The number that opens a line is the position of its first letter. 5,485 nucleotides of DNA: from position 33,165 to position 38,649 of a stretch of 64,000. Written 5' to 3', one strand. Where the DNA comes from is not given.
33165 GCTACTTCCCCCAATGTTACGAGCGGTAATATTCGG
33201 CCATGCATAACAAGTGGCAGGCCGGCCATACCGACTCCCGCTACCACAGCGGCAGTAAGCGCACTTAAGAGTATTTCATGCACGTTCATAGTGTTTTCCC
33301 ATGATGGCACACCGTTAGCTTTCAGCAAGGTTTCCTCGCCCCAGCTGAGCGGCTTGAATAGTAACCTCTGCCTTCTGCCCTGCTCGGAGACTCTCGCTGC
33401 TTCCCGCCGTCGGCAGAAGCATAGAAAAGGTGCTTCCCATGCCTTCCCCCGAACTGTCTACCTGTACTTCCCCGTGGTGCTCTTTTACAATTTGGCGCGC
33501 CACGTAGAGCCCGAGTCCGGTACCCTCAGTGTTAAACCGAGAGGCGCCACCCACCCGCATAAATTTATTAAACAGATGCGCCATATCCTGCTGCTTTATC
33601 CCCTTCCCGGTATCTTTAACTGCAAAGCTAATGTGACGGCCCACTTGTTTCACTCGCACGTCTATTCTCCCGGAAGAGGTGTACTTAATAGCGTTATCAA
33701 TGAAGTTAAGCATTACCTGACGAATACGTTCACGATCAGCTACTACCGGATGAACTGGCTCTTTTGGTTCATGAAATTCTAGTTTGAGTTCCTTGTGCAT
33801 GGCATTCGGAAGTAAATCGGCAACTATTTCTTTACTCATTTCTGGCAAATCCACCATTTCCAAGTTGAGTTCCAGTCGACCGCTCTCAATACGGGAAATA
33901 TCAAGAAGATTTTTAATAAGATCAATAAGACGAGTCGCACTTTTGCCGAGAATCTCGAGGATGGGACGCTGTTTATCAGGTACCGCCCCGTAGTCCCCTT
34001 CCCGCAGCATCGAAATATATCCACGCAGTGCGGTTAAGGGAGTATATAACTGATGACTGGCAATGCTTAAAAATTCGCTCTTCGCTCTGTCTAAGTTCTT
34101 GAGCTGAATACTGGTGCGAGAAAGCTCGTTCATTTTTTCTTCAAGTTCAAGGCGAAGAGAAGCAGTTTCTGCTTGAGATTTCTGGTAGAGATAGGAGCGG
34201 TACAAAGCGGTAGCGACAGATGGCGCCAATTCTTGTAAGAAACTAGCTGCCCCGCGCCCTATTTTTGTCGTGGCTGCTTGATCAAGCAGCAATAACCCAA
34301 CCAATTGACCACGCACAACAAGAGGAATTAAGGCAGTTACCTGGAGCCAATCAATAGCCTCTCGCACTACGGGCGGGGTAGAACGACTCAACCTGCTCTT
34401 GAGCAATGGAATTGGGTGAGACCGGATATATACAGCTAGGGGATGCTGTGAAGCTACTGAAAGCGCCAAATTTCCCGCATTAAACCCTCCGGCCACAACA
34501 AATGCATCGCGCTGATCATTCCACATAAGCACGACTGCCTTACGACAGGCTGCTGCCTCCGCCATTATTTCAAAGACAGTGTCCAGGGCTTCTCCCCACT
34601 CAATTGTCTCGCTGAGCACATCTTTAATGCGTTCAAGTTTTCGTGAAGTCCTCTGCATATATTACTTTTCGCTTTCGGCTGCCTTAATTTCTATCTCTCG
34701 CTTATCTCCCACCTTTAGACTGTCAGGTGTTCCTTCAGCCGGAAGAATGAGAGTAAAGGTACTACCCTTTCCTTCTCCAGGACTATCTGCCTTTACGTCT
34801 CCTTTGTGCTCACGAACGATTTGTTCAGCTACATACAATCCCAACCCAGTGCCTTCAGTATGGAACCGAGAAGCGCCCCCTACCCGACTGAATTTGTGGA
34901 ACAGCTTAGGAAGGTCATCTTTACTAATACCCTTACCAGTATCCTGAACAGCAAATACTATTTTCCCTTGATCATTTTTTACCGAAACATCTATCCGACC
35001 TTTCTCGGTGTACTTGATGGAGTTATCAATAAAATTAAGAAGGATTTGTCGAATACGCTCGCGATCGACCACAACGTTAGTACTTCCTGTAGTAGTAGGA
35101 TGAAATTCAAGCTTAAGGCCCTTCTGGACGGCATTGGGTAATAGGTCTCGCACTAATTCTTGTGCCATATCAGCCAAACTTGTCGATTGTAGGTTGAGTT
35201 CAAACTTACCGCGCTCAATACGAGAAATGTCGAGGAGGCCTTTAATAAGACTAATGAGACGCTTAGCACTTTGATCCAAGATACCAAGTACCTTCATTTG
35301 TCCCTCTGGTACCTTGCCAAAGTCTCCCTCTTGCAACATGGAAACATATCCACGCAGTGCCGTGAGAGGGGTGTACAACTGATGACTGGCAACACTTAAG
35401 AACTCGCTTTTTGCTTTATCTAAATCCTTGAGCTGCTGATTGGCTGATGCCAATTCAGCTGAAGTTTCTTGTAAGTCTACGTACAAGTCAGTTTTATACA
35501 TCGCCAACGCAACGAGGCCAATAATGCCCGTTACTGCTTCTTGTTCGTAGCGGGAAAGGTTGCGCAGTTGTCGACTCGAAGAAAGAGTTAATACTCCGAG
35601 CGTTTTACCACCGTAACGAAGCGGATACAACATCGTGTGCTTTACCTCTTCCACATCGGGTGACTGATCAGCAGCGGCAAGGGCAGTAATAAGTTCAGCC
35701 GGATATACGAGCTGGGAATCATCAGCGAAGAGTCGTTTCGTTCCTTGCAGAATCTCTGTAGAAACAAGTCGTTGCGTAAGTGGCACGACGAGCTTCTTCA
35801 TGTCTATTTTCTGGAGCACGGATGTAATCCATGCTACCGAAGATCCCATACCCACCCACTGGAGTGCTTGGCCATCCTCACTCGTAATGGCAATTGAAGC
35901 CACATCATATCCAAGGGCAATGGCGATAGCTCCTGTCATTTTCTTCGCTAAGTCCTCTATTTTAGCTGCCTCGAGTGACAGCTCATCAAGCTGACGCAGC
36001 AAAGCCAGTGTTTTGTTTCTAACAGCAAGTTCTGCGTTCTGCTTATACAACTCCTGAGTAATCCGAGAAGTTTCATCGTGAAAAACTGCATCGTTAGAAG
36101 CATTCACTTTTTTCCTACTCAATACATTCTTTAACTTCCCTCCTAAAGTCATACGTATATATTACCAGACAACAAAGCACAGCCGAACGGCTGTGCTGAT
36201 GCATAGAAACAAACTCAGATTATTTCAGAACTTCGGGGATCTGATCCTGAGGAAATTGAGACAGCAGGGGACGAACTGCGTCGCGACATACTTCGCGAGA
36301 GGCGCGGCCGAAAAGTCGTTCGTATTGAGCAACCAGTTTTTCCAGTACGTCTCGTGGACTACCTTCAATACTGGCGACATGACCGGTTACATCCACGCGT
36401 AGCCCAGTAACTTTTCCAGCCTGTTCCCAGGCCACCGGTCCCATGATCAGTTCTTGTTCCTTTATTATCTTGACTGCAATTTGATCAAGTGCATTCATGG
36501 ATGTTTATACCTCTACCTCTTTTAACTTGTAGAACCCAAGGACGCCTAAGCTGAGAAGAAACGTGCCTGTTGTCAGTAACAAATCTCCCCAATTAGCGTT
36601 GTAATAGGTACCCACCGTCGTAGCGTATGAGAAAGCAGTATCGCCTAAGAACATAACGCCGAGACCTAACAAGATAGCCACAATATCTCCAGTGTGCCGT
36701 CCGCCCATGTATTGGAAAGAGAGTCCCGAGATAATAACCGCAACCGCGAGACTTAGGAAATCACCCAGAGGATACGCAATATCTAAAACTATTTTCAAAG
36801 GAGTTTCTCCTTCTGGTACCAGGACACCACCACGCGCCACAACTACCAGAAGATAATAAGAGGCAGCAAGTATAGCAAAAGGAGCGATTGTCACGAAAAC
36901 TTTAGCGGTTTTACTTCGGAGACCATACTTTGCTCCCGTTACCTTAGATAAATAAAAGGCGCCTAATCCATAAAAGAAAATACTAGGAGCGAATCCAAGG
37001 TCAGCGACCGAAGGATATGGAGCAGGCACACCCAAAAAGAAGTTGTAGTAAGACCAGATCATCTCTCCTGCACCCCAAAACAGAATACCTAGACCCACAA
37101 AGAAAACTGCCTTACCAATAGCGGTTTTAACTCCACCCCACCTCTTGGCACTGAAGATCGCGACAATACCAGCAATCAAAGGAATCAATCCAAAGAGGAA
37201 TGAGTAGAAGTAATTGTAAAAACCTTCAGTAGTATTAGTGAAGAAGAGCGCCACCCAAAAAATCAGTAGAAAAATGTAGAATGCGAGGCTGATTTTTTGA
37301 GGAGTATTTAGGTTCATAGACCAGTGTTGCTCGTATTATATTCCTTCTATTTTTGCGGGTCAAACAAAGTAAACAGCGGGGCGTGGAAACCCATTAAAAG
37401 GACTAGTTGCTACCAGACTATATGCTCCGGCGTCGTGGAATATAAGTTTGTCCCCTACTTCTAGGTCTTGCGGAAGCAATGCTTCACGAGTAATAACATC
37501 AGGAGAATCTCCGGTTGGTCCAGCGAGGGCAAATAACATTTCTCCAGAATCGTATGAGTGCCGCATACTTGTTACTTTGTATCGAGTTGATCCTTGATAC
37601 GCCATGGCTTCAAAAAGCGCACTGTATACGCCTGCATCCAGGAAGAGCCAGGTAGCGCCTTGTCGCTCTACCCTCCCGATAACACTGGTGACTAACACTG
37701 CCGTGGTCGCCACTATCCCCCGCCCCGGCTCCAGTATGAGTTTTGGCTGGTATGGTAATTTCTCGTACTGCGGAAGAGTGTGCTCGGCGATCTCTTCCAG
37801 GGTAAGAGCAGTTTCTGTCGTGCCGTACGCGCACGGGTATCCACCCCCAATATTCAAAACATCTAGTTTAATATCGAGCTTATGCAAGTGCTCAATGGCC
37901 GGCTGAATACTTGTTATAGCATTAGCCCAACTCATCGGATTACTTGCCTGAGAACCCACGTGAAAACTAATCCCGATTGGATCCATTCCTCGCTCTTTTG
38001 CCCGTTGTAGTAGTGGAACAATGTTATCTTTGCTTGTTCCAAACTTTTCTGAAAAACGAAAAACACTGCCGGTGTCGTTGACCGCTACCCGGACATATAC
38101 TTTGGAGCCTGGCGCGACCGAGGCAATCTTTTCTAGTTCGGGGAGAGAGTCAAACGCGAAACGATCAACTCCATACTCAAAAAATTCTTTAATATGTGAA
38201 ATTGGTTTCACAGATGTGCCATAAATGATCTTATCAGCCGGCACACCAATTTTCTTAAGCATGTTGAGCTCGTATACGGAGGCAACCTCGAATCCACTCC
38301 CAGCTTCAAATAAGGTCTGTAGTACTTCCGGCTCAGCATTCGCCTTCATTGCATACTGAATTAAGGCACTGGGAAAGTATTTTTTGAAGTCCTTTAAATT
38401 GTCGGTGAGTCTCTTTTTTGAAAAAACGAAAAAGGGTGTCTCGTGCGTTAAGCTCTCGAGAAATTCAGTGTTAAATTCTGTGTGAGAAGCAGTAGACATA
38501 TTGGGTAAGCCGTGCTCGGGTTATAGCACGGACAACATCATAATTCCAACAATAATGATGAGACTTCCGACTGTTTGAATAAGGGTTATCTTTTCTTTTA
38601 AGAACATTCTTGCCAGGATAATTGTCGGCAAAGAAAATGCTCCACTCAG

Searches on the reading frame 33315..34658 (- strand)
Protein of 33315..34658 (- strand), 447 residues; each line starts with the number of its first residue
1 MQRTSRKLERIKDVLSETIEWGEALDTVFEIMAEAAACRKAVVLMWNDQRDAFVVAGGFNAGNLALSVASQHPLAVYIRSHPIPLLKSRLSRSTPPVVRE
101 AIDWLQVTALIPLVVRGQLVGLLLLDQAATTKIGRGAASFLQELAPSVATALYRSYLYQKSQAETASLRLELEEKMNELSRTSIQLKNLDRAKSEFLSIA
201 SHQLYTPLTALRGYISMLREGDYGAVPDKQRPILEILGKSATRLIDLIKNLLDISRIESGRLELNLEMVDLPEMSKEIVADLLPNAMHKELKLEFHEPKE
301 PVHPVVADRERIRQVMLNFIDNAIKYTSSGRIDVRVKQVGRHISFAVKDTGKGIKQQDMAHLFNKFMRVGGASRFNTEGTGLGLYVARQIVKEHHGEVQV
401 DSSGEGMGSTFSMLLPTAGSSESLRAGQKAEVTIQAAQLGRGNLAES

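Call 56: search_protein_families(library=pfam, proteins=[window:33315-34658:-], max_evalue=0.001)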
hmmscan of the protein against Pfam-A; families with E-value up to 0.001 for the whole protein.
window:33315-34658:- (447 aa): 3 families
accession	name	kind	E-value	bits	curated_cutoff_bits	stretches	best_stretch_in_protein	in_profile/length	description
PF02518.31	HATPase_c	-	1.9e-28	99.6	26.4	1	308-417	2-109/111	Histidine kinase-, DNA gyrase B-, and HSP90-like ATPase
PF00512.31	HisKA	-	2.3e-17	63.2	26.9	1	192-260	1-66/66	His Kinase A (phospho-acceptor) domain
PF13492.12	GAF_3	-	2.3e-06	28.5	27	1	23-152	4-127/129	GAF domain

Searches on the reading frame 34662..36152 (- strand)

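Call 87: search_protein_families(library=pfam, proteins=[window:34662-36152:-], max_evalue=0.0001)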
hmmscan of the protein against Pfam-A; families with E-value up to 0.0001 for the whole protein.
window:34662-36152:- (496 aa): 5 families
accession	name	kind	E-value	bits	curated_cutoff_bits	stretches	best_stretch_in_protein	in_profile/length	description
PF02518.31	HATPase_c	-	1e-28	100.4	26.4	1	363-473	2-110/111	Histidine kinase-, DNA gyrase B-, and HSP90-like ATPase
PF00512.31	HisKA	-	2.5e-17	63.1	26.9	1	247-315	1-66/66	His Kinase A (phospho-acceptor) domain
PF01590.32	GAF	-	2.1e-05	25.5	22.4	1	66-217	3-132/133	GAF domain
PF13185.12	GAF_2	-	6.2e-05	23.7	28.6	0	65-218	4-135/136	GAF domain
PF13589.12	HATPase_c_3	-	7.4e-05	23.2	25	0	369-418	5-54/137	Histidine kinase-, DNA gyrase B-, and HSP90-like ATPase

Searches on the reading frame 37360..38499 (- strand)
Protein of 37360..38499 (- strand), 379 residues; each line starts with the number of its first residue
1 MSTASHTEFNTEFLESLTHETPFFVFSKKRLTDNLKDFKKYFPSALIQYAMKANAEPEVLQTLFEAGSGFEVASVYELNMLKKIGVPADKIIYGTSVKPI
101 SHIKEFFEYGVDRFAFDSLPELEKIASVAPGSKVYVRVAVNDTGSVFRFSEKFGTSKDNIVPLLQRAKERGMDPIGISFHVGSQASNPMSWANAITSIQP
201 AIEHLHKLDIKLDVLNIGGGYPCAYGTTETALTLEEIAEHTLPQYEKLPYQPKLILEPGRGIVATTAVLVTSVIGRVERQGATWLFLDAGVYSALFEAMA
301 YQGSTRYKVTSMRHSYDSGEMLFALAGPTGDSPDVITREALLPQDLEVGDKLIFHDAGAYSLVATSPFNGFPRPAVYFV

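Call 87: search_protein_families(library=pfam, proteins=[window:37360-38499:-], max_evalue=0.0001)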
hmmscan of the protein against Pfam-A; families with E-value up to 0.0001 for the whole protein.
window:37360-38499:- (379 aa): 2 families
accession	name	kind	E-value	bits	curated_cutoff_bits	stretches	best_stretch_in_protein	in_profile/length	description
PF02784.22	Orn_Arg_deC_N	-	1.3e-52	179.1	23.4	1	31-264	4-247/247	Pyridoxal-dependent decarboxylase, pyridoxal binding domain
PF00278.28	Orn_DAP_Arg_deC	-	5.3e-14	52.7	23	1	173-358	5-95/95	Pyridoxal-dependent decarboxylase, C-terminal sheet domain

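Call 88: search_protein_families(library=ncbifam, proteins=[window:37360-38499:-], max_evalue=0.00001)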
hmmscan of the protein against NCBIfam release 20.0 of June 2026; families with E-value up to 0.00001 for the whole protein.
window:37360-38499:- (379 aa): 8 families
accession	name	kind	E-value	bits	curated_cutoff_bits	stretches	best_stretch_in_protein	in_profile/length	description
TIGR01048.1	lysA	equivalog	1.8e-62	211.2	297.9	1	18-377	22-393/417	diaminopimelate decarboxylase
NF006515.0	PRK08961.1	equivalog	2.1e-40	138.5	802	1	12-370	494-850/861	bifunctional aspartate kinase/diaminopimelate decarboxylase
TIGR03099.1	dCO2ase_PEP1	hypoth_equivalog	1.6e-38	132.9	478.45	1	13-368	17-385/398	pyridoxal-dependent decarboxylase, exosortase A system-associated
NF052544.1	OrLyDeCDokD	equivalog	2.1e-32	112.3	700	1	16-378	35-436/461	ornithine/lysine decarboxylase DokD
TIGR01047.1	nspC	equivalog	3.5e-15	55.3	409.05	1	21-377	3-357/380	carboxynorspermidine decarboxylase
NF041039.1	FslC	exception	6.5e-14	51.6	500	1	20-366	27-391/418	rhizoferrin biosystnesis N-citrylornithine decarboxylase FslC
NF003763.0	PRK05354.1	equivalog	5.6e-12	45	369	1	151-280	221-363/636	biosynthetic arginine decarboxylase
TIGR01273.1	speA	equivalog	1.7e-10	40.1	624.1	1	151-279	213-354/624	arginine decarboxylase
